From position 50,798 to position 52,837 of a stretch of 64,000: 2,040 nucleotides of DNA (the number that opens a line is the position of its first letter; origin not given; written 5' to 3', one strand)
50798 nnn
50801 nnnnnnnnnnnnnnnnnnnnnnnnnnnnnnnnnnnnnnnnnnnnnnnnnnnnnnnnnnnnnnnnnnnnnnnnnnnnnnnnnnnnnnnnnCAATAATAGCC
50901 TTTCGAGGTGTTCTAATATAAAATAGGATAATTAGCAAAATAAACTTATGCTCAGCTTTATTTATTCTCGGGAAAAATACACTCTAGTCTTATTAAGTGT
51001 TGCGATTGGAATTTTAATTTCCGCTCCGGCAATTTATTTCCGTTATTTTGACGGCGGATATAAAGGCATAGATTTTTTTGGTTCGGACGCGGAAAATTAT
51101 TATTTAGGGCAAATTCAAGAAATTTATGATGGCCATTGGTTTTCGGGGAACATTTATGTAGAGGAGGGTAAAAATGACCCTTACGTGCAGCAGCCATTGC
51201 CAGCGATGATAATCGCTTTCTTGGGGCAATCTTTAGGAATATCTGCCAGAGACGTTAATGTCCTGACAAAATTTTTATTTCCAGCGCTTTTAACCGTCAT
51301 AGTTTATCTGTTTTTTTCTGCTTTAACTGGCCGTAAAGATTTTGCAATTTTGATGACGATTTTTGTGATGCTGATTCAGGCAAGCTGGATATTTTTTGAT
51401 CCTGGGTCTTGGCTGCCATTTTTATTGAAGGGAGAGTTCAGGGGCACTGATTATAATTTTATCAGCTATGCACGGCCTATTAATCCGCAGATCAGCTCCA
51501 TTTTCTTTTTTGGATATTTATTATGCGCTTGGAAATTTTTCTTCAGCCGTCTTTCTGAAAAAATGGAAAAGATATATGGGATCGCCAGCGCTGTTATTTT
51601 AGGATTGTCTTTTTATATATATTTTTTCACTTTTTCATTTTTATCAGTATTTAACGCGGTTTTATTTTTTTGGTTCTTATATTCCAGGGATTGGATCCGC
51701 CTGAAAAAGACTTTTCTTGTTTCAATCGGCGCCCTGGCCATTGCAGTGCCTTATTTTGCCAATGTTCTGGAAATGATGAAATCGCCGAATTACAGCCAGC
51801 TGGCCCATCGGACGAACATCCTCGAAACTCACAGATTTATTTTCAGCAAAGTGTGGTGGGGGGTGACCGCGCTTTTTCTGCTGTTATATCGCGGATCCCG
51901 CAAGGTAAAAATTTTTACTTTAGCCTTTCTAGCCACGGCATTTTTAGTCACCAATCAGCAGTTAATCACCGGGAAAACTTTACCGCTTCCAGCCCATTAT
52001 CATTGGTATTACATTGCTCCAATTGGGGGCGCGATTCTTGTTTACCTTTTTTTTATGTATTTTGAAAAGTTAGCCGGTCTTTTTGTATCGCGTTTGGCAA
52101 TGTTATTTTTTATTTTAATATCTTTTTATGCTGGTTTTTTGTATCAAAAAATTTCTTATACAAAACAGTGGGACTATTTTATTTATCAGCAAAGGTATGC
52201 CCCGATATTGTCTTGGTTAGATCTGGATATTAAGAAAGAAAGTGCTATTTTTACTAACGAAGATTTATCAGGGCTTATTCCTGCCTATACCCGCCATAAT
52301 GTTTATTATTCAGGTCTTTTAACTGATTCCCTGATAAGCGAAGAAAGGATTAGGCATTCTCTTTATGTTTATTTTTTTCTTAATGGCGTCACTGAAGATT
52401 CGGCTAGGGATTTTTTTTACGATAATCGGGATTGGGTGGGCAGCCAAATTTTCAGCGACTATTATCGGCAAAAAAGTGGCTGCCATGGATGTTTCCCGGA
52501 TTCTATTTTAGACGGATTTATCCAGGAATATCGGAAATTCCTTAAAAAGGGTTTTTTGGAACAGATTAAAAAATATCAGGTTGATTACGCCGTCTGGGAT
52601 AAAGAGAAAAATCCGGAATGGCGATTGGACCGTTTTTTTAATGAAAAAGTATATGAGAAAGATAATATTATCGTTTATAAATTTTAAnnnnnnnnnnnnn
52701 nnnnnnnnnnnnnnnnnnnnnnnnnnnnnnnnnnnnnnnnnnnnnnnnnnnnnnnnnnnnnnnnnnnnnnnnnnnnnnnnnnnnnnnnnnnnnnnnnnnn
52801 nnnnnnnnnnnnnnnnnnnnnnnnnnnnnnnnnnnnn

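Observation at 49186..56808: A DPPR-synthase-like UbiA prenyltransferase, HAD phosphatase and SDR sit beside three tandem GT-C membrane proteins sharing a D[AD][AEN]xYY loop motif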

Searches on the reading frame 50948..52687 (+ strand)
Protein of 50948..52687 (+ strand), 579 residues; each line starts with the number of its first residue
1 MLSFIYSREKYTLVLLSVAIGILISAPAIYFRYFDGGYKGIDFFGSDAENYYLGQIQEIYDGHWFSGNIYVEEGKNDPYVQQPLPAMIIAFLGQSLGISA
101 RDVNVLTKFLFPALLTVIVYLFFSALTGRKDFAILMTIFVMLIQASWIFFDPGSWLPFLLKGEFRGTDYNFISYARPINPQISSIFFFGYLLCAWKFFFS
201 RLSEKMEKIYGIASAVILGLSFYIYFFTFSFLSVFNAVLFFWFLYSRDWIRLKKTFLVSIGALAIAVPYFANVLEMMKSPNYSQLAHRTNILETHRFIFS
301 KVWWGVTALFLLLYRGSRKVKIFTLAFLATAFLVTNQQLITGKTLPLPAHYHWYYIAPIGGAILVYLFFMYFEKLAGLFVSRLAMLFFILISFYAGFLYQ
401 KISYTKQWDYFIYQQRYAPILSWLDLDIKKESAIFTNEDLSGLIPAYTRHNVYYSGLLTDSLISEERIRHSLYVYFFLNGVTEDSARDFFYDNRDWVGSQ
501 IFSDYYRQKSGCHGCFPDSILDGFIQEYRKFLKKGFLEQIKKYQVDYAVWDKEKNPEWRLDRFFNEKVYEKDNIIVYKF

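Call 3: search_protein_families(library=pfam, proteins=[window:50948-52687:+], max_evalue=0.1)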
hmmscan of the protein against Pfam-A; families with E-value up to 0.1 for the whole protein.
window:50948-52687:+ (579 aa): 0 families

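Call 4: search_protein_families(library=ncbifam, proteins=[window:50948-52687:+], max_evalue=0.1)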
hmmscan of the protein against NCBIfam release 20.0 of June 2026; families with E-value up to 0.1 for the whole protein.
window:50948-52687:+ (579 aa): 0 families
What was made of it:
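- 50948..52687 (+): M2: GT-C-fold membrane protein of a family found mainly in Patescibacteria and matching no Pfam or NCBIfam model, 579 aa. Near-invariant E49 and Y52 in the loop after TM1. No Pfam or NCBIfam hit (calls 3, 4).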

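Call 25: find_homologous_proteins(query=window:50948-52687:+, max_evalue=0.001)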
Query window:50948-52687:+ (579 aa): 58 proteins with E <= 0.001 among 8000 candidates.
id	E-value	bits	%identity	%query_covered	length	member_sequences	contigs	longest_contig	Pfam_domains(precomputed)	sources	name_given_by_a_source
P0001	0.0e+0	1310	100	100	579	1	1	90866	-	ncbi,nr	ncbi:MAG: hypothetical protein Q7S73_03150 [bacterium]|nr:hypothetical protein [bacterium]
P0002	0.0e+0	1046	79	98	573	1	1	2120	-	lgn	-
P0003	1.6e-296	1003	73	100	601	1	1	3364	-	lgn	-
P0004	3.1e-291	986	75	99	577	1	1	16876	-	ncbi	-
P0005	1.7e-288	977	73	99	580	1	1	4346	-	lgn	-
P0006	2.9e-286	969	74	99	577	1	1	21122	-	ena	-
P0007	1.3e-283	961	71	100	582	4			-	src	-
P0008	2.0e-283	960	72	99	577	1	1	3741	-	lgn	-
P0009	2.2e-278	943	71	95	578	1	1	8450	-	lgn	-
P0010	5.7e-266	902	67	100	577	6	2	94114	-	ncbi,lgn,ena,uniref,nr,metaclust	ncbi:MAG: hypothetical protein A3I89_02150 [Candidatus Harrisonbacteria bacterium RIFCSPLOWO2_02_FUL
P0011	1.7e-258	878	65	99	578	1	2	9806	-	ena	-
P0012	1.2e-255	868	64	100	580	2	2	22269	-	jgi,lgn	-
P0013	7.0e-254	862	64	99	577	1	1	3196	-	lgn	-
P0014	8.7e-240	816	61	97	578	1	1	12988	-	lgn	-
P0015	4.4e-236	804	61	99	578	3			-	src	-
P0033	1.6e-182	627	47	98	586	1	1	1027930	-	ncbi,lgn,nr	ncbi:MAG: hypothetical protein Q7S66_03335 [bacterium]|nr:hypothetical protein [bacterium]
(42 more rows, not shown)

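Call 32: predict_structure(alignment_id=A1)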
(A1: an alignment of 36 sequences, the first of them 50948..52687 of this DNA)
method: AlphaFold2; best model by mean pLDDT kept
length: 579 residues; sequences in the alignment: 36
mean_pLDDT: 92.3   pTM: 0.91
mean pLDDT of the five models: 92.3, 92.0, 91.5, 91.4, 91.3
residues with pLDDT >= 90: 447; 70-90: 121; 50-70: 6; < 50: 5
segments of 3 or more residues with pLDDT < 50: 1-5
pLDDT, mean of each block of 10 residues (from residue 1): 55 94 95 94 84 93 88 89 94 96 95 97 95 96 87 88 82 88 97 98 97 98 95 98 98 98 97 93 85 79 91 95 97 90 77 92 96 96 95 94 93 95 96 95 94 89 93 95 97 94 85 92 97 93 96 95 94 95
secondary structure, 60 per line:
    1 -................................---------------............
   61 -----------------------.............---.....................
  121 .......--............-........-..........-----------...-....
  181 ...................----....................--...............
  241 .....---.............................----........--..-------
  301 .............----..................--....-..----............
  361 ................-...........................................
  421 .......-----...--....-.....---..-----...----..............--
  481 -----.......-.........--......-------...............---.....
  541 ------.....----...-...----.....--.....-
elements in order: H2-33 H49-60 H84-96 H100-127 H130-141 H143-150 H152-161 H177-199 H204-223 H226-245 H249-277 H282-289 H301-313 H318-335 H338-341 H349-376 H378-427 E433-435 H438-441 H443-447 H465-478 H486-492 H494-502 H505-510 H518-532 H536-540 E547-551 E567-571 E574-578
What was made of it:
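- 50948..52687 (+): AF2 pLDDT 92.3 (call 32).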

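Call 36: fold_search(model_id=the predicted structure, library=pdb)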
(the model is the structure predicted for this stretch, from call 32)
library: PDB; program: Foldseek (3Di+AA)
matches with E <= 10: 404; with E <= 0.001: 22
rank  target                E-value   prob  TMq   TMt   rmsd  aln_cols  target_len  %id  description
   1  8agb_A                2.8e-06  1.00  0.50  0.46  12.7       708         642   10  Structure of yeast oligosaccharylransferase complex with lipid-linked oligosaccharide bound (released 2022-12-07)
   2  8age_A                9.8e-06  1.00  0.49  0.45  12.4       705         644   12  Structure of yeast oligosaccharylransferase complex with acceptor peptide bound (released 2022-12-07)
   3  8if8_C                1.1e-05  1.00  0.54  0.53   8.2       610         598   11  Arabinosyltransferase AftA (released 2023-05-31)
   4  6ezn_F                1.3e-05  1.00  0.50  0.45  11.8       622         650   12  Cryo-EM structure of the yeast oligosaccharyltransferase (OST) complex (released 2018-01-17)
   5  8b6l_I                1.7e-05  1.00  0.47  0.40   9.3       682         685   11  Subtomogram average of the human Sec61-TRAP-OSTA-translocon (released 2022-12-07)
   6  5ogl_A                2.2e-05  1.00  0.48  0.41   9.7       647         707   13  Structure of bacterial oligosaccharyltransferase PglB in complex with an acceptor peptide and an lipid-linked oligosac (released 2017-10-25)
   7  5ezm                  2.7e-05  1.00  0.45  0.47  12.7       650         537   12  Crystal Structure of ArnT from Cupriavidus metallidurans in the apo state (released 2016-02-17)
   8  7oci_F                2.8e-05  1.00  0.50  0.46  10.9       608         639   12  Cryo-EM structure of yeast Ost6p containing oligosaccharyltransferase complex (released 2022-02-16)
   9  6gxc_A                2.8e-05  1.00  0.48  0.41   9.8       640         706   15  Bacterial oligosaccharyltransferase PglB in complex with an inhibitory peptide and a reactive lipid-linked oligosaccha (released 2018-11-14)
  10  3wak                  3.2e-05  1.00  0.46  0.34   9.9       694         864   12  Crystal structure of the Archaeoglobus fulgidus oligosaccharyltransferase (O29867_ARCFU) in the apo form (released 2013-10-30)
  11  6c26_A                3.3e-05  1.00  0.44  0.40  13.4       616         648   12  The Cryo-EM structure of a eukaryotic oligosaccharyl transferase complex (released 2018-01-31)
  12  3rce_A                5.7e-05  1.00  0.41  0.36  12.9       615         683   15  Bacterial oligosaccharyltransferase PglB (released 2011-06-15)
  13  9n9j_I                6.2e-05  1.00  0.44  0.38   9.9       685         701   10  Structure of a GRP94 folding intermediate engaged with a CCDC134- and FKBP11-bound secretory translocon (released 2025-11-19)
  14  8agc_A                7.9e-05  1.00  0.51  0.44  11.1       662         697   11  Structure of yeast oligosaccharylransferase complex with lipid-linked oligosaccharide and non-acceptor peptide bound (released 2022-12-07)
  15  7zlg_A                9.4e-05  1.00  0.46  0.41  10.6       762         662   10  Cryo-EM structure of C-mannosyltransferase CeDPY19, in complex with acceptor peptide and bound to CMT2-Fab and anti-Fa (released 2023-01-11)
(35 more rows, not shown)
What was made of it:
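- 50948..52687 (+): Foldseek probability 1.0 to STT3/PglB; AftA 8if8 TM 0.54; also ArnT and DPY19 (call 36).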

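Call 60: find_encoding_contigs(protein=P0010, flank=10000, max_places=1)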
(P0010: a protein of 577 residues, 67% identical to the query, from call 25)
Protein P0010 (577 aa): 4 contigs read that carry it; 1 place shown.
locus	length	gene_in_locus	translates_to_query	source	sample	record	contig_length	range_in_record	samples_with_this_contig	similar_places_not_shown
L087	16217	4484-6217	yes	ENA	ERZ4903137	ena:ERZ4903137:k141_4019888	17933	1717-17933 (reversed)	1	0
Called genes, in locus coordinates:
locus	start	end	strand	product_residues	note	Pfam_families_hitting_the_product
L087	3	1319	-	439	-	?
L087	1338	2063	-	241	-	PF00106:adh_short, PF01370:Epimerase, PF08659:KR, PF13561:adh_short_C2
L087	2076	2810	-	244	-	PF00106:adh_short, PF08659:KR (weak), PF13561:adh_short_C2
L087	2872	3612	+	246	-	PF13641:Glyco_tranf_2_3, PF00535:Glycos_transf_2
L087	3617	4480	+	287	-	PF13489:Methyltransf_23, PF01209:Ubie_methyltran (faint), PF08241:Methyltransf_11, PF08242:Methyltransf_12 (weak), PF13649:Methyltransf_25, PF13847:Methyltransf_31 (weak)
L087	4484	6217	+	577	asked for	-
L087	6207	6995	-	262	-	PF13578:Methyltransf_24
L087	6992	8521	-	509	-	PF05159:Capsule_synth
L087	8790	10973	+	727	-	PF00224:PK, PF14306:PUA_2, PF01747:ATP-sulfurylase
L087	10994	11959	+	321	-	-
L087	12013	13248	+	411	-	PF13489:Methyltransf_23, PF08241:Methyltransf_11, PF08242:Methyltransf_12, PF13649:Methyltransf_25, PF13847:Methyltransf_31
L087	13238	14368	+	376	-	-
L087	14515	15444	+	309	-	PF01522:Polysacc_deac_1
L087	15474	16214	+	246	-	PF00977:His_biosynth, PF05690:ThiG (faint), PF01207:Dus (faint), PF03060:NMO (faint)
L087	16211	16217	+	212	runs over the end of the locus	PF00117:GATase, PF07685:GATase_3 (weak), PF01174:SNO (faint)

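Call 61: find_encoding_contigs(protein=P0033, flank=10000, max_places=1)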
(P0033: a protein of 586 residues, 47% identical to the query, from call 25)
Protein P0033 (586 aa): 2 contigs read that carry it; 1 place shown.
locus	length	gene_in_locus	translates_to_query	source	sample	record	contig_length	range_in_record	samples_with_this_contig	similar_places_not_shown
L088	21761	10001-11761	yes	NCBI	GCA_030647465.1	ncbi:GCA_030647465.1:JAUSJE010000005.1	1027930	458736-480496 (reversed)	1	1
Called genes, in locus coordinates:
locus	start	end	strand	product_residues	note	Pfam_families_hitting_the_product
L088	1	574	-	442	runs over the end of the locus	-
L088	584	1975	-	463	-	PF13231:PMT_2 (weak)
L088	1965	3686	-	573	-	-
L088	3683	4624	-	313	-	PF01073:3Beta_HSD, PF01370:Epimerase, PF04321:RmlD_sub_bind (faint), PF16363:GDP_Man_Dehyd, PF02719:Polysacc_synt_2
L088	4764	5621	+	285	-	PF08241:Methyltransf_11, PF13489:Methyltransf_23, PF13649:Methyltransf_25 (weak), PF13847:Methyltransf_31 (weak)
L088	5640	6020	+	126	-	PF14667:Polysacc_synt_C (weak), PF07883:Cupin_2 (weak)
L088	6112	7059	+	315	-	PF01408:GFO_IDH_MocA, PF02894:GFO_IDH_MocA_C, PF22725:GFO_IDH_MocA_C3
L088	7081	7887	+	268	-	-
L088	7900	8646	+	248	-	PF00535:Glycos_transf_2, PF13641:Glyco_tranf_2_3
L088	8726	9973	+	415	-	PF08421:Methyltransf_13, PF13489:Methyltransf_23, PF08484:Methyltransf_14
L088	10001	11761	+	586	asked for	-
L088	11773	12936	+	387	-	PF00534:Glycos_transf_1, PF13692:Glyco_trans_1_4, PF13524:Glyco_trans_1_2 (weak)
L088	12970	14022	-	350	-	PF01408:GFO_IDH_MocA, PF02894:GFO_IDH_MocA_C, PF22725:GFO_IDH_MocA_C3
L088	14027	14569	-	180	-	PF05050:Methyltransf_21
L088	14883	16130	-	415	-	PF08421:Methyltransf_13, PF13489:Methyltransf_23, PF08241:Methyltransf_11 (weak), PF08242:Methyltransf_12 (weak), PF08484:Methyltransf_14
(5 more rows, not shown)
